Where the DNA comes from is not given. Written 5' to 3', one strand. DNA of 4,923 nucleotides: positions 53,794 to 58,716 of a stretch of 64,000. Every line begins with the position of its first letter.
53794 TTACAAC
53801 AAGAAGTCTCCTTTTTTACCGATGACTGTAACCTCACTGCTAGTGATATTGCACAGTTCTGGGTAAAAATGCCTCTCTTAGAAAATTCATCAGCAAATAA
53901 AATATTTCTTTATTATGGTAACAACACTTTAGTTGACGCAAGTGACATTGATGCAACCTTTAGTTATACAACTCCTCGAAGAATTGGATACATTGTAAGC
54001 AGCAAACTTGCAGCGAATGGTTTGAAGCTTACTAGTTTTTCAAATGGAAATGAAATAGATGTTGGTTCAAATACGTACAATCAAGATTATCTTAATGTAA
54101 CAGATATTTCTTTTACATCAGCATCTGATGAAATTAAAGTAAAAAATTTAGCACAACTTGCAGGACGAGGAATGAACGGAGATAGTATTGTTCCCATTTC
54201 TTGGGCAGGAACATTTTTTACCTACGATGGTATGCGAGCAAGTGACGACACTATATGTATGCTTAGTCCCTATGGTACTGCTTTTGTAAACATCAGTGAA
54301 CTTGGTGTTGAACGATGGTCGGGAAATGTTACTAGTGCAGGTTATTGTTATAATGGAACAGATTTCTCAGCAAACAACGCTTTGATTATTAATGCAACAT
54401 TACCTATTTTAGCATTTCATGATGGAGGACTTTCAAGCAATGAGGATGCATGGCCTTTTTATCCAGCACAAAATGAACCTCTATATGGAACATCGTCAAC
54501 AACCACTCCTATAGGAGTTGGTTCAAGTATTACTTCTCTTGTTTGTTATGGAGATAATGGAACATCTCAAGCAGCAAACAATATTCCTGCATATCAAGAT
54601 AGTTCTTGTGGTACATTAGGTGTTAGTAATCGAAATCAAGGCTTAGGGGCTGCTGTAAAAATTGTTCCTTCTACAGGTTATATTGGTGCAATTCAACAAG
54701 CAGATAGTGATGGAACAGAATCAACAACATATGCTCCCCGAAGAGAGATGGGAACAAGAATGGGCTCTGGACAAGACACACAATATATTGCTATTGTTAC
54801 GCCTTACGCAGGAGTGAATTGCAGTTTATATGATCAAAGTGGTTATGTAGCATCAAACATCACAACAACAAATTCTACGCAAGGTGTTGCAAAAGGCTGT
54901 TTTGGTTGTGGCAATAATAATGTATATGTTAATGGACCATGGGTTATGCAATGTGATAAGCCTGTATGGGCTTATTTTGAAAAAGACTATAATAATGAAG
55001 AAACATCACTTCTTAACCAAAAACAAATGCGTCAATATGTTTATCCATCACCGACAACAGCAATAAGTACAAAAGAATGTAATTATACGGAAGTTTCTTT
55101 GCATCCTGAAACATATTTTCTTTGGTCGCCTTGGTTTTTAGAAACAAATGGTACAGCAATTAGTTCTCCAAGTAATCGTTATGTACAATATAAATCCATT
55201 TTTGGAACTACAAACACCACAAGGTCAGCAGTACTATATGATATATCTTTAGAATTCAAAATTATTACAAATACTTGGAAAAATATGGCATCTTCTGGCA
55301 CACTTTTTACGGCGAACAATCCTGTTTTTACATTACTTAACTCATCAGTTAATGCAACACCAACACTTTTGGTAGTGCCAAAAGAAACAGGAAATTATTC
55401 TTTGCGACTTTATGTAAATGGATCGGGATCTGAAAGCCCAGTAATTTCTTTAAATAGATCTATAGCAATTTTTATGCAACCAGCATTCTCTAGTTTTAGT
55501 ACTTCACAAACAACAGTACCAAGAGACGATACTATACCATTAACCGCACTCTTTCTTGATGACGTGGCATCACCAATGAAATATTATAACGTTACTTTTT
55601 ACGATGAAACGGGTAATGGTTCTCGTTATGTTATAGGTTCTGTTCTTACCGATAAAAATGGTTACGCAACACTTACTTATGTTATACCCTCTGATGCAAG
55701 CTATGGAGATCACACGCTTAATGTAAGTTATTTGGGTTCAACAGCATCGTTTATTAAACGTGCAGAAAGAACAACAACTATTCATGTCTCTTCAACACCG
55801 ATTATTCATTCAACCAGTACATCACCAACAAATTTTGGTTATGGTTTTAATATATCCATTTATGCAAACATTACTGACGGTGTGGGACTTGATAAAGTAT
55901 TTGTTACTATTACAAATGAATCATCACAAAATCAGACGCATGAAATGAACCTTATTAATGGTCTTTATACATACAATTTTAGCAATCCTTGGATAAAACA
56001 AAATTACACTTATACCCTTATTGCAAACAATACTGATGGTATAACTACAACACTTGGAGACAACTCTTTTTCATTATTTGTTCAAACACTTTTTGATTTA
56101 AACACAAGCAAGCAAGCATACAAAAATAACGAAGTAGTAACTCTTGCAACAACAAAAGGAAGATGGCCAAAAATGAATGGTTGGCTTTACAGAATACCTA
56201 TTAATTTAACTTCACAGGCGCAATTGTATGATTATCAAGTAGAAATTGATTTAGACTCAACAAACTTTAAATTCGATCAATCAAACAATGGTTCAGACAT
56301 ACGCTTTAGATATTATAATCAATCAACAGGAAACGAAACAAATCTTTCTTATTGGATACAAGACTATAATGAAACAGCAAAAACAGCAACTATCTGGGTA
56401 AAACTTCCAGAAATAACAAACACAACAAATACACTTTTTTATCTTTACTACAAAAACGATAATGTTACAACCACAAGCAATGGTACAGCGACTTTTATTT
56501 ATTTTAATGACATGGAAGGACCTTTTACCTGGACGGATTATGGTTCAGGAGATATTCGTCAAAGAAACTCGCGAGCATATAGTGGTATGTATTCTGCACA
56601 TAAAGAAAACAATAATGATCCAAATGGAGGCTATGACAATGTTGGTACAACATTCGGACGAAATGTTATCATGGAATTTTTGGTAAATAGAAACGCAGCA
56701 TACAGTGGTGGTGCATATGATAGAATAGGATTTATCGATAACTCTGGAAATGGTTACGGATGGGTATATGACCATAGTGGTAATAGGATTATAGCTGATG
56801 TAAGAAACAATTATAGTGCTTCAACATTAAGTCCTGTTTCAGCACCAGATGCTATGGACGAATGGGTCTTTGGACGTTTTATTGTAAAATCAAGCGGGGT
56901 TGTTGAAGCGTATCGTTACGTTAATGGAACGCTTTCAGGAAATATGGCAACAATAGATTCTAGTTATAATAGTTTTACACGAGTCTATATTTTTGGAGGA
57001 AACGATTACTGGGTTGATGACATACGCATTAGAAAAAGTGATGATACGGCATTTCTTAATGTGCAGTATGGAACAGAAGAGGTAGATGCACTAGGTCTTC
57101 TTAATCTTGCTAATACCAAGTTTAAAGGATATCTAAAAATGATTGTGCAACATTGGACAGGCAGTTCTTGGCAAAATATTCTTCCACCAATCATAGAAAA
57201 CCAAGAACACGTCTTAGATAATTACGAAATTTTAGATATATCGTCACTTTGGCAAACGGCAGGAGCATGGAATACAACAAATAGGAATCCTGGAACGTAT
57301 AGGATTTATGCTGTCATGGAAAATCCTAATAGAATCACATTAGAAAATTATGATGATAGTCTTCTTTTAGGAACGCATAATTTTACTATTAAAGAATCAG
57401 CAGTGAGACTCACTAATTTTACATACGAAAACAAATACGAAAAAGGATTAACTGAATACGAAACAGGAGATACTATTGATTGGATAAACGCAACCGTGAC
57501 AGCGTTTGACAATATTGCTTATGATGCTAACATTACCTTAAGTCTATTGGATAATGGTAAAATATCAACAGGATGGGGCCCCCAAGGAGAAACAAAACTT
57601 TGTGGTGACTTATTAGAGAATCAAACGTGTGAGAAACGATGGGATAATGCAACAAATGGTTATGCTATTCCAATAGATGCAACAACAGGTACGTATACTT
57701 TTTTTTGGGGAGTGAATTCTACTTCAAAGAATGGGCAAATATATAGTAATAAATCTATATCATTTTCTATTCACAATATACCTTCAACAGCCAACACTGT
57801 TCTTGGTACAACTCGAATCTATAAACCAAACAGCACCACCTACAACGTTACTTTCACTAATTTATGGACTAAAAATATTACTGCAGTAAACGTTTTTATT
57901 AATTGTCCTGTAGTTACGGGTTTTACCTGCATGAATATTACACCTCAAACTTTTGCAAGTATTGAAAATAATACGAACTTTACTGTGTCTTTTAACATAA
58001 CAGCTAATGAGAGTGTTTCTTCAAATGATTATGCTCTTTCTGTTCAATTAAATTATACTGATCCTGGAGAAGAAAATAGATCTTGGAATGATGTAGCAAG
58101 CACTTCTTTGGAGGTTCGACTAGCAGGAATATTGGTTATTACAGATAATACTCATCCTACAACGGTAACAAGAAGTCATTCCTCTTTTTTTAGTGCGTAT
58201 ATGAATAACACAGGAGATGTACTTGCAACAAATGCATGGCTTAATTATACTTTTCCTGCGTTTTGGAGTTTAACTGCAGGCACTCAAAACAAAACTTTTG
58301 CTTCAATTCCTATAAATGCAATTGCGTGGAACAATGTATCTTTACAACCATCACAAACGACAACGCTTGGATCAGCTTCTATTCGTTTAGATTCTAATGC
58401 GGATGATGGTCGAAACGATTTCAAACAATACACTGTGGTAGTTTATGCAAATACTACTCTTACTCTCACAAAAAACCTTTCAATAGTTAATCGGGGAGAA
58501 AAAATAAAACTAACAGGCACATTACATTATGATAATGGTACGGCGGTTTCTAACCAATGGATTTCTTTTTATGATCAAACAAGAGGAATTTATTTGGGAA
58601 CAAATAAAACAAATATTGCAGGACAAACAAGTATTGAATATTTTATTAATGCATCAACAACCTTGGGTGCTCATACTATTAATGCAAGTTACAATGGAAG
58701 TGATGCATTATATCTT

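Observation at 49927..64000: Unannotated giant open reading frame (>14 kb, over 4,600 codons, still open at the window edge)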

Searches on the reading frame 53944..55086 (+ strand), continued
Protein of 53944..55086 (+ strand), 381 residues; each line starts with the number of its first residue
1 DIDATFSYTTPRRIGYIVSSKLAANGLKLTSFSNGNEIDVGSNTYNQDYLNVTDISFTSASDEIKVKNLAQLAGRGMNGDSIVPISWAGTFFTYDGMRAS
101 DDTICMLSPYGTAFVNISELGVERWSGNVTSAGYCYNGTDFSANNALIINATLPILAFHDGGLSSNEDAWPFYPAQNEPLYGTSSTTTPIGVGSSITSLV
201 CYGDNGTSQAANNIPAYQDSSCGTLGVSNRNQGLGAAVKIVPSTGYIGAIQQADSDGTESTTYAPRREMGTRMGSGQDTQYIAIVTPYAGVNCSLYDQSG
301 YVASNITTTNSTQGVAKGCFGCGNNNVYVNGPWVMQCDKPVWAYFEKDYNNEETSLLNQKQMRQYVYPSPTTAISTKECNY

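Call 83: fold_search(model_id=the predicted structure, library=viral)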
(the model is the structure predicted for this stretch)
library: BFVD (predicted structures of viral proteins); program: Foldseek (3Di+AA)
matches with E <= 10: 877; with E <= 0.001: 7
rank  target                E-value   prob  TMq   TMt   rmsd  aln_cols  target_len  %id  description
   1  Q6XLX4                1.3e-16  1.00  0.75  0.56   4.5       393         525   14  FirrV-1-C4 [Feldmannia irregularis virus a]
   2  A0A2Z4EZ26            2.6e-05  0.57  0.13  0.11  28.3       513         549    8  (no name in the UniProt tables at hand)
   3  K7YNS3                7.5e-05  0.54  0.14  0.11  28.8       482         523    8  B138 [Rat cytomegalovirus (isolate England)]
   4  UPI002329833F         4.8e-04  0.44  0.13  0.07  36.7       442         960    8  (no name look-up for this kind of identifier)
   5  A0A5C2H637            6.5e-04  0.30  0.14  0.07  21.6       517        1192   10  BIG2 domain-containing protein [Enterococcus phage PEf771]
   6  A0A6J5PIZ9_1          8.3e-04  0.51  0.13  0.07  23.6       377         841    8  Tip attachment protein J [uncultured Caudovirales phage]
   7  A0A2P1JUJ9            9.2e-04  0.20  0.12  0.06  35.5       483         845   11  Fibronectin type-III domain-containing protein [Bacillus phage Anath]
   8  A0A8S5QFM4            1.1e-03  0.38  0.14  0.09  42.1       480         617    9  Uncharacterized protein [Siphoviridae sp. ctRBF36]
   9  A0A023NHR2            1.3e-03  0.72  0.22  0.13  28.5       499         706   11  (no name in the UniProt tables at hand)
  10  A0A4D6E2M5            1.3e-03  0.33  0.13  0.06  35.6       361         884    8  Minor tail protein [Streptomyces phage Circinus]
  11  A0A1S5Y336            2.0e-03  0.18  0.10  0.07  29.1       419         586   13  Uncharacterized protein [uncultured archaeal virus]
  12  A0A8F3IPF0            2.7e-03  0.18  0.12  0.07  41.4       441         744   12  (no name in the UniProt tables at hand)
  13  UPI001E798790         4.6e-03  0.30  0.14  0.09  28.0       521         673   10  (no name look-up for this kind of identifier)
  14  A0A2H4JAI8            5.4e-03  0.16  0.12  0.08  32.2       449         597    7  Putative structural protein [uncultured Caudovirales phage]
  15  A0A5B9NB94            5.9e-03  0.15  0.10  0.09  26.3       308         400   10  Tail fiber [Stenotrophomonas phage Ponderosa]
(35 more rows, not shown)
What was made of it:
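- Closest known: ASRT/TM1070. Different: It does match a predicted phaeovirus protein, FirrV-1-C4 (TM 0.75, call 83).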

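Call 94: list_cluster_members(proteins=[P0096, P0077, P0139, P0113, P0072, P0034, P0114, P0149, P0028, P0080])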
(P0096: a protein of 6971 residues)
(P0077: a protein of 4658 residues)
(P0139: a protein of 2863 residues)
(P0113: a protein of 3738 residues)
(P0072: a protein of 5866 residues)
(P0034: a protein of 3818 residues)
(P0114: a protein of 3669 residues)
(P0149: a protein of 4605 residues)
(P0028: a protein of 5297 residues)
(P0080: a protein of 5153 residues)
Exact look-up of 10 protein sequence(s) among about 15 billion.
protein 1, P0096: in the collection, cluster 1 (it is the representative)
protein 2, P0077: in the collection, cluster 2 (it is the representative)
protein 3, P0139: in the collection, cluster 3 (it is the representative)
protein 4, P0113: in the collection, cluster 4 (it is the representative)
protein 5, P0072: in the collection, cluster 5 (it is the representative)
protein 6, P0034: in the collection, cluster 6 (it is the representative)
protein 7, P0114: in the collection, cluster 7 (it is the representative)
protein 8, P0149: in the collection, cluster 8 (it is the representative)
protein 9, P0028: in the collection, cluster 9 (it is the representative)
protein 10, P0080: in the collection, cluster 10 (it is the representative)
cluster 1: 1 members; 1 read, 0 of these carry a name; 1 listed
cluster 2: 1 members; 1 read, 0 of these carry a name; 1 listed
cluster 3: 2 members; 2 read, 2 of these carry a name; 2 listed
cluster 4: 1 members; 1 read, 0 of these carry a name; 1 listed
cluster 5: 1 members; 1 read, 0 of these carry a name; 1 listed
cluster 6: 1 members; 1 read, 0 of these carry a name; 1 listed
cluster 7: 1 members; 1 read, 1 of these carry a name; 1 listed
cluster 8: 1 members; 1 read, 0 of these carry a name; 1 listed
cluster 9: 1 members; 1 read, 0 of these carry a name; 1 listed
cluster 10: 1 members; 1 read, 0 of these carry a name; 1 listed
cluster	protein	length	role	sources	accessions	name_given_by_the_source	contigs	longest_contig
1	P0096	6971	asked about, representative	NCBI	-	-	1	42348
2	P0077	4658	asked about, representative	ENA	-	-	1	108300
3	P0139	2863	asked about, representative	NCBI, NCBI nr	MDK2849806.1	MAG: hypothetical protein PWR32_473, partial [Candidatus Woesearchaeota archaeon] | hypothetical protein [Candidatus Woesearchaeota archaeon]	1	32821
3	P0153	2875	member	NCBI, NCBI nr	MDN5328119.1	MAG: hypothetical protein PWP03_757, partial [Candidatus Woesearchaeota archaeon] | hypothetical protein [Candidatus Woesearchaeota archaeon]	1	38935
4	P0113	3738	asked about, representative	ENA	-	-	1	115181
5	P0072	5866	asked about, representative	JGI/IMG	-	-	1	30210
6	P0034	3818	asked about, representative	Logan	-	-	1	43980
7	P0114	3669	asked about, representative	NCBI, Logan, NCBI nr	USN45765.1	MAG: DUF2341 domain-containing protein [Candidatus Woesearchaeota archaeon]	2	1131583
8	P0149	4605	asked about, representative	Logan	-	-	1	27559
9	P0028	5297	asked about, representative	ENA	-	-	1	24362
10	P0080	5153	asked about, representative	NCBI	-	-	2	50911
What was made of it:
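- Named relatives are all Woesearchaeota, on ~1.1 Mb genomes (call 94).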

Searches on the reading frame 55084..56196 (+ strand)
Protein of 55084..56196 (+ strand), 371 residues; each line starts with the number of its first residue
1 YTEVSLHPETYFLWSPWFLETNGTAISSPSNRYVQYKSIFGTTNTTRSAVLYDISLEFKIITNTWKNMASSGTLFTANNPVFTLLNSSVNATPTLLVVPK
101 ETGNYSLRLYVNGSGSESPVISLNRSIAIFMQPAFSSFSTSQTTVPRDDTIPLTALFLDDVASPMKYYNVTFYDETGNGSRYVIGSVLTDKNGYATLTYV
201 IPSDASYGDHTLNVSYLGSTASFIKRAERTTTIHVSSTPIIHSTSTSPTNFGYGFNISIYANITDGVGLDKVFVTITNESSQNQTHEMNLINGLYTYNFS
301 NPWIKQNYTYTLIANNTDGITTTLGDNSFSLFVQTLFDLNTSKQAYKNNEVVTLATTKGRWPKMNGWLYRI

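Call 60: search_protein_families(library=pfam, proteins=[window:55084-56196:+], max_evalue=0.1)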
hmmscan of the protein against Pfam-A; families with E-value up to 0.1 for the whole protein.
window:55084-56196:+ (371 aa): 4 families
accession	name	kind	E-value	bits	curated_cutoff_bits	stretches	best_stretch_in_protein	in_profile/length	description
PF16640.11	Big_3_5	-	0.00017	22.5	35.5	1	140-235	3-87/88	Bacterial Ig-like domain (group 3)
PF01835.25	MG2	-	0.0013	19.5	32.8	1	149-215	15-81/96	MG2 domain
PF11841.14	ELMO_ARM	-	0.02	15.2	27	1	207-295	39-125/154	ELMO, armadillo-like helical domain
PF06486.16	DUF1093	-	0.092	13.8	26.3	0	267-324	3-48/81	Protein of unknown function (DUF1093)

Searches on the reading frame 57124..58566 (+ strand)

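Call 60: search_protein_families(library=pfam, proteins=[window:57124-58566:+], max_evalue=0.1)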
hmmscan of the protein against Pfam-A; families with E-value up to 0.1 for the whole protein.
window:57124-58566:+ (481 aa): 1 family
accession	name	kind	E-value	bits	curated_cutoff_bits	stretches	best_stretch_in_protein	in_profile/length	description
PF10633.15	NPCBM_assoc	-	1.4e-07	32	24.4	1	238-311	7-77/78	NPCBM-associated, NEW3 domain of alpha-galactosidase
